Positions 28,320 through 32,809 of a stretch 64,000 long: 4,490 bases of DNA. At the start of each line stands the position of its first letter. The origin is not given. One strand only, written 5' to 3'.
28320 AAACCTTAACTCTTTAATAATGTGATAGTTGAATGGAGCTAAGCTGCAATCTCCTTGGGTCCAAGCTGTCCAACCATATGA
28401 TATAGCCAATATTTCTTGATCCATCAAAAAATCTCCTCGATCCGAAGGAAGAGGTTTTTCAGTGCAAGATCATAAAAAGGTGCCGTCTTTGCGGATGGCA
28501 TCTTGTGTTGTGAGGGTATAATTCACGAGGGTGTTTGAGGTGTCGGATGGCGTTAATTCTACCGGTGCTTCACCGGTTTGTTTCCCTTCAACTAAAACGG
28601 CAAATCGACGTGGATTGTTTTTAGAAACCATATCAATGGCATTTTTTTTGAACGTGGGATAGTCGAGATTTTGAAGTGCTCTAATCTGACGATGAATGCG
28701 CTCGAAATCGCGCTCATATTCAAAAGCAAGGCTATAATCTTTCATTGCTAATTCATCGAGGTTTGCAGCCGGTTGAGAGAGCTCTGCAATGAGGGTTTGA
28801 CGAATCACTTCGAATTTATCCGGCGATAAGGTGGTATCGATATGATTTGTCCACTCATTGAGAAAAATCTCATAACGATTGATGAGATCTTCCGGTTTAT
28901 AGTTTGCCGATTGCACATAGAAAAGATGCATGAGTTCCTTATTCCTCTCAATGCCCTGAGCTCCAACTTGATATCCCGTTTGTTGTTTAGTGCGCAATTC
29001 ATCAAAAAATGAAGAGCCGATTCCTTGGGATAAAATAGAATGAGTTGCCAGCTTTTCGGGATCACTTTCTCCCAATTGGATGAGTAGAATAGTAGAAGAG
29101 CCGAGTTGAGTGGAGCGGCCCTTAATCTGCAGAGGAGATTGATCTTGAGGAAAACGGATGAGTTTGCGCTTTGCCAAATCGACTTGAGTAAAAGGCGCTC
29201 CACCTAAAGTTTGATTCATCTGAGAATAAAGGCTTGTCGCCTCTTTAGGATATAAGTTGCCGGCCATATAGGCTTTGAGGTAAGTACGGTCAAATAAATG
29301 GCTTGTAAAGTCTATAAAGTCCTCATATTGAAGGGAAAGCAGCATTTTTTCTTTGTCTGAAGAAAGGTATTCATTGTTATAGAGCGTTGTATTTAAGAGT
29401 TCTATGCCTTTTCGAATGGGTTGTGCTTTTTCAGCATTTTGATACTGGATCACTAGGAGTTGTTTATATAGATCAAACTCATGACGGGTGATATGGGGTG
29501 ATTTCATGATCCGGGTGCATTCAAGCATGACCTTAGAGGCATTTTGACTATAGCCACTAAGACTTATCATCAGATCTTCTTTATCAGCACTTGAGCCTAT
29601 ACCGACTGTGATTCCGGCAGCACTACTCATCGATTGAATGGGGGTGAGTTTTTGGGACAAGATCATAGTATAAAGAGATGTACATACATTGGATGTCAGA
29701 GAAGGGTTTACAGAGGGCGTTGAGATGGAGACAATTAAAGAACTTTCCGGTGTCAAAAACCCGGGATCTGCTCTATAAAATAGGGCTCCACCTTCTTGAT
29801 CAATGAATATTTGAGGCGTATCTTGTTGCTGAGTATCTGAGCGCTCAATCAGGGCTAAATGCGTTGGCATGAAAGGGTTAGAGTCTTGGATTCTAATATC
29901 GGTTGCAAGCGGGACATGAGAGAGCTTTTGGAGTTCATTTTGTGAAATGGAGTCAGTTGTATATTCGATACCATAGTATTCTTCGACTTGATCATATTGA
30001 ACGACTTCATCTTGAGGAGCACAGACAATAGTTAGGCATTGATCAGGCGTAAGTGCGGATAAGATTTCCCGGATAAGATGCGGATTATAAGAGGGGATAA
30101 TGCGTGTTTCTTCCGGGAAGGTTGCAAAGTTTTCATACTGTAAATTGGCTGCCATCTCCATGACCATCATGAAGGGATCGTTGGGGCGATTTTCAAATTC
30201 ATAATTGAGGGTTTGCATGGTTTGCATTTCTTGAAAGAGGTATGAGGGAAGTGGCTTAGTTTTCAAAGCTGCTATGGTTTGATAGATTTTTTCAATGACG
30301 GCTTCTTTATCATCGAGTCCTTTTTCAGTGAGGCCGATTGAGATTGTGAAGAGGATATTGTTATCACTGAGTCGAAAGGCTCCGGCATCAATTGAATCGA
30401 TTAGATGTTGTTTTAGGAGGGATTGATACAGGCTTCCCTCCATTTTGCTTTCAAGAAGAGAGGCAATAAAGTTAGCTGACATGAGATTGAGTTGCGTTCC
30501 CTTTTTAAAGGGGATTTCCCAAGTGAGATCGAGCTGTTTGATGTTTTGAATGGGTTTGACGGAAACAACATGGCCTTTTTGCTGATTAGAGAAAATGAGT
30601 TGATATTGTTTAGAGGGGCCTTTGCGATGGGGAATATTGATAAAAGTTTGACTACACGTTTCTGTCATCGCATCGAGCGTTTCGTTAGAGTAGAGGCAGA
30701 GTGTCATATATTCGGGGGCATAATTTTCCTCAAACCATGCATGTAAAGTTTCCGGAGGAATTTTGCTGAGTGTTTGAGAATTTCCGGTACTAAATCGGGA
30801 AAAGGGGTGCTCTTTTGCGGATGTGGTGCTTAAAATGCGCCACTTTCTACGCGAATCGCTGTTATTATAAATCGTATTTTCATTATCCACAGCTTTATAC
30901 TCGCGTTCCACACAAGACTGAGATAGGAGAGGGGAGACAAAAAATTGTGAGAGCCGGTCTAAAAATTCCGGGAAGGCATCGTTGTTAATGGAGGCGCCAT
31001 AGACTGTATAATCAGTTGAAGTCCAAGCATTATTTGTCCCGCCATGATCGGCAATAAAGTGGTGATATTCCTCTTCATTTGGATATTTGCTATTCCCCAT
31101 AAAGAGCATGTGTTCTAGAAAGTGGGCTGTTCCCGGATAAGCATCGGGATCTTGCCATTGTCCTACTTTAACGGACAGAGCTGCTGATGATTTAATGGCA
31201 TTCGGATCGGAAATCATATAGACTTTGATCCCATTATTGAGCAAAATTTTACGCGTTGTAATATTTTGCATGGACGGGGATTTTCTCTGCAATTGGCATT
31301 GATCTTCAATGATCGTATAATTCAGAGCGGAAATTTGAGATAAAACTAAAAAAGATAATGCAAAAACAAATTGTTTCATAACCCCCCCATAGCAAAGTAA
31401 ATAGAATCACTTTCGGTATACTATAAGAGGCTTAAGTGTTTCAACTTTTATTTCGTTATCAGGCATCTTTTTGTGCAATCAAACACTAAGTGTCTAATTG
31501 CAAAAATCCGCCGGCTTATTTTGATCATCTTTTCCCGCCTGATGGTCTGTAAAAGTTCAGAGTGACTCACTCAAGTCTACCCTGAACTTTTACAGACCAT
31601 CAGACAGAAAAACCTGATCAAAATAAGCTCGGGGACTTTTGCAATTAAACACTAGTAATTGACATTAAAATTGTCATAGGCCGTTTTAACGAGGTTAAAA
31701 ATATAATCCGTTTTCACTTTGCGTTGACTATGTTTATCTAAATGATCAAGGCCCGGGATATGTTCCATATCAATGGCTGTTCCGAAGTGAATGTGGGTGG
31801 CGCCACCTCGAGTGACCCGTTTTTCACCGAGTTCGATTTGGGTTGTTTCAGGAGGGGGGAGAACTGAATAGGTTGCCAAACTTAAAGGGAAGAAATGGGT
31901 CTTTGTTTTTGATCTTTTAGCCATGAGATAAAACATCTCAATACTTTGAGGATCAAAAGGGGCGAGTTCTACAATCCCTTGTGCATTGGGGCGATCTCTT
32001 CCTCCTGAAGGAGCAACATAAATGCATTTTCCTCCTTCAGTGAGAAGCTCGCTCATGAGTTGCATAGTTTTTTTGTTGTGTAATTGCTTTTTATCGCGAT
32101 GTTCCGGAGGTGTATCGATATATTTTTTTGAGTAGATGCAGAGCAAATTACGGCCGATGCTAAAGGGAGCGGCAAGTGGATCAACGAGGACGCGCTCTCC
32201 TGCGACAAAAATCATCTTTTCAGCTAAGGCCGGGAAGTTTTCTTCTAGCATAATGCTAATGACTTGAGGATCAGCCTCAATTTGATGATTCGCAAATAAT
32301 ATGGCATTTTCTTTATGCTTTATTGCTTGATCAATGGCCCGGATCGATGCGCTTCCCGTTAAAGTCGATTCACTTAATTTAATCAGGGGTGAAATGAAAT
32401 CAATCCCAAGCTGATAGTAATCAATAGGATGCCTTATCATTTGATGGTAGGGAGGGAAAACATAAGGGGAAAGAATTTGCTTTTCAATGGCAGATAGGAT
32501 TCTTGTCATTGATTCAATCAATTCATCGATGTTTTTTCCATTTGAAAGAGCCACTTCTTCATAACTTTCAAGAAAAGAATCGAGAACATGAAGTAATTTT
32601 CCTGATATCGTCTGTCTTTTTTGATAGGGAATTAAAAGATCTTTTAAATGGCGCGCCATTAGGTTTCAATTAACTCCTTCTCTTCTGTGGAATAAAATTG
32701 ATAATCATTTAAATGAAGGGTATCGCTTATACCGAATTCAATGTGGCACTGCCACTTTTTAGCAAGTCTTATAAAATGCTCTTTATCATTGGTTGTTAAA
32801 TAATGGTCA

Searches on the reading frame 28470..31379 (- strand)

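Call 33: search_protein_families(library=pfam, proteins=[window:28470-31379:-], max_evalue=0.001)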
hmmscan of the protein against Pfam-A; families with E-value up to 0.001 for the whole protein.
window:28470-31379:- (969 aa): 4 families
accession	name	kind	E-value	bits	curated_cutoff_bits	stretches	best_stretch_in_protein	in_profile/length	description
PF16187.10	Peptidase_M16_M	-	1.8e-46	159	29.7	1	400-676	7-281/284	Middle or third domain of peptidase_M16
PF00675.25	Peptidase_M16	-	3e-33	115.2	22.3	1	53-176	2-124/149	Insulinase (Peptidase family M16)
PF05193.26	Peptidase_M16_C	-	1.6e-31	110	23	2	207-387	2-179/181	Peptidase M16 inactive domain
PF22456.1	PqqF-like_C_4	-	3e-18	66.2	27.5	1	783-878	2-96/100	PQQ synthase PqqF-like, C-terminal lobe domain 4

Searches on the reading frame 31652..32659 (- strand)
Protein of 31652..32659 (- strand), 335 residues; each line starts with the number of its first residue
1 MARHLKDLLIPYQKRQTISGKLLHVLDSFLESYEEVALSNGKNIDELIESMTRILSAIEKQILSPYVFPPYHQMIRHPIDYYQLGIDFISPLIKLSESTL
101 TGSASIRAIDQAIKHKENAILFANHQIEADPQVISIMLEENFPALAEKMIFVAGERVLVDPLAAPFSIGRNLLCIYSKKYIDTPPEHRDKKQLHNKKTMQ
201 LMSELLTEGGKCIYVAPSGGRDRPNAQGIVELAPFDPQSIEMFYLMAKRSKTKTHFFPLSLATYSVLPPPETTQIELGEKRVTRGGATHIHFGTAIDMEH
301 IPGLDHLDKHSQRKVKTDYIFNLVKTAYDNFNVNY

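Call 33: search_protein_families(library=pfam, proteins=[window:31652-32659:-], max_evalue=0.001)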
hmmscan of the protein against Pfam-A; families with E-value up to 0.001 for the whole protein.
window:31652-32659:- (335 aa): 1 family
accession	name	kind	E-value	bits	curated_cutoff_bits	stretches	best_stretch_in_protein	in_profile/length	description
PF01553.26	Acyltransferase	-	8.9e-14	51.9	23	1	111-259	8-129/132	Acyltransferase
